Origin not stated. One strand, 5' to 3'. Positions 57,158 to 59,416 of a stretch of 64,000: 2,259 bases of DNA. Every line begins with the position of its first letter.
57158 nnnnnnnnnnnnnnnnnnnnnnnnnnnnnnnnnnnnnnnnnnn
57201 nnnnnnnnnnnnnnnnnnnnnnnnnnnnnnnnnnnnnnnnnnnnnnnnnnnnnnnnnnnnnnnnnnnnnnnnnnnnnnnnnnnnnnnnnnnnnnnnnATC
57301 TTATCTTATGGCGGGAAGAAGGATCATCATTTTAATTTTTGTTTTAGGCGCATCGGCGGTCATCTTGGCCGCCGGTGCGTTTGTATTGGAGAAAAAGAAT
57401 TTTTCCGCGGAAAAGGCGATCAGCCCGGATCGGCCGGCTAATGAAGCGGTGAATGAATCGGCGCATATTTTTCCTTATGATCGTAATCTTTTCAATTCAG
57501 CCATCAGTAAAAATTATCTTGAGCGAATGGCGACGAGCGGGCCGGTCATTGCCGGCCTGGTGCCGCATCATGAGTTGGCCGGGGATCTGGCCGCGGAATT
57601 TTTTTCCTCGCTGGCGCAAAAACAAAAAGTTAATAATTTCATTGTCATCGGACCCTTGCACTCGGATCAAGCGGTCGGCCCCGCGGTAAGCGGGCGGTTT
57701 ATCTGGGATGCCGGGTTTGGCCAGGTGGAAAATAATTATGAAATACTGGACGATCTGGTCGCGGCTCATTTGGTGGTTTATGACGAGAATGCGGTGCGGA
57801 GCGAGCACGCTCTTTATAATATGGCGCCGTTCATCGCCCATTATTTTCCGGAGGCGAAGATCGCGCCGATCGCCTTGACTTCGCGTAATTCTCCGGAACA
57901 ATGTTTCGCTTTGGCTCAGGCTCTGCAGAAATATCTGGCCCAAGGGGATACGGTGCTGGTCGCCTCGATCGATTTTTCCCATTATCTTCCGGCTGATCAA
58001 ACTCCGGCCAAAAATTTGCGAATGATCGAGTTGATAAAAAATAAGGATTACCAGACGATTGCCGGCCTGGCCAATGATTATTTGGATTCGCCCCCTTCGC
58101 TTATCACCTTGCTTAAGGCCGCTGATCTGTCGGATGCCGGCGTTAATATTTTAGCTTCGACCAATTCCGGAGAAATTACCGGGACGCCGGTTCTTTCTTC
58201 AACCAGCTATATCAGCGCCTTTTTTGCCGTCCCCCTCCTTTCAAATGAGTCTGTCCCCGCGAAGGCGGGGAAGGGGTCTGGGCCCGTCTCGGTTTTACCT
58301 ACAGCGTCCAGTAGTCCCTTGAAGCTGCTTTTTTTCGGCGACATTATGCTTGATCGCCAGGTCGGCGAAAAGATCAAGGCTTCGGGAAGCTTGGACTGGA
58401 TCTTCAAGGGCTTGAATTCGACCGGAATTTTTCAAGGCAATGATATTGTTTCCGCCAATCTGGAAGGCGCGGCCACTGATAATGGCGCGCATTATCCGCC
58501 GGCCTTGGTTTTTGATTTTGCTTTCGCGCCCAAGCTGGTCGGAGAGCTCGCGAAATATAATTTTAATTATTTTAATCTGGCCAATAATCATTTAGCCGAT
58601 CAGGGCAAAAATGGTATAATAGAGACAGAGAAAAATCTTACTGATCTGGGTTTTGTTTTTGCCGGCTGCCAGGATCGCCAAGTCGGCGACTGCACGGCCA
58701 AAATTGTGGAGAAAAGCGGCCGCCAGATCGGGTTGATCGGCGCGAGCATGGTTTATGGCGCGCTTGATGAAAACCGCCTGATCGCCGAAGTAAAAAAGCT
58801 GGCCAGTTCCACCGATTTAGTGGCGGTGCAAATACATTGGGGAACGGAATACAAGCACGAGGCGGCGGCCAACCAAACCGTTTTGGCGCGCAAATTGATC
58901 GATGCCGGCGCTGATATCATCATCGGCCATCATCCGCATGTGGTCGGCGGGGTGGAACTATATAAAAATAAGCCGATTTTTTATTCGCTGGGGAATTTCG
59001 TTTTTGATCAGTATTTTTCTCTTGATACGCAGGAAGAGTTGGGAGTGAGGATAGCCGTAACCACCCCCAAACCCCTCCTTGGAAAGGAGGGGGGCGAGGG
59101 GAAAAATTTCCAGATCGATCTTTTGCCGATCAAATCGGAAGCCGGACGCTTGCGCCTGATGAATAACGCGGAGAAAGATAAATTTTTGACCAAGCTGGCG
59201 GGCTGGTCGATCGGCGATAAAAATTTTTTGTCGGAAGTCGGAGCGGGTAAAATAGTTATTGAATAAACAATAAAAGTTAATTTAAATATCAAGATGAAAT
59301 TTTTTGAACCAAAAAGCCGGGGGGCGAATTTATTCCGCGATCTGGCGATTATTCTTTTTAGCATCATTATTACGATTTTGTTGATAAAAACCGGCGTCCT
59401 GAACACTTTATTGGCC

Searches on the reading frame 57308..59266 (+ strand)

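Call 57: search_protein_families(library=pfam, proteins=[window:57308-59266:+], max_evalue=0.001)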
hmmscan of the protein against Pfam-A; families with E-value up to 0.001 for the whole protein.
window:57308-59266:+ (652 aa): 2 families
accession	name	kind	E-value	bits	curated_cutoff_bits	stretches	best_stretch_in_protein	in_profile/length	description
PF09587.15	PGA_cap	-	1.3e-57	195.7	27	1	339-568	1-255/255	Bacterial capsule synthesis protein PGA_cap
PF01875.22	Memo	-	4.8e-23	82.2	27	1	81-303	34-267/269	Memo-like protein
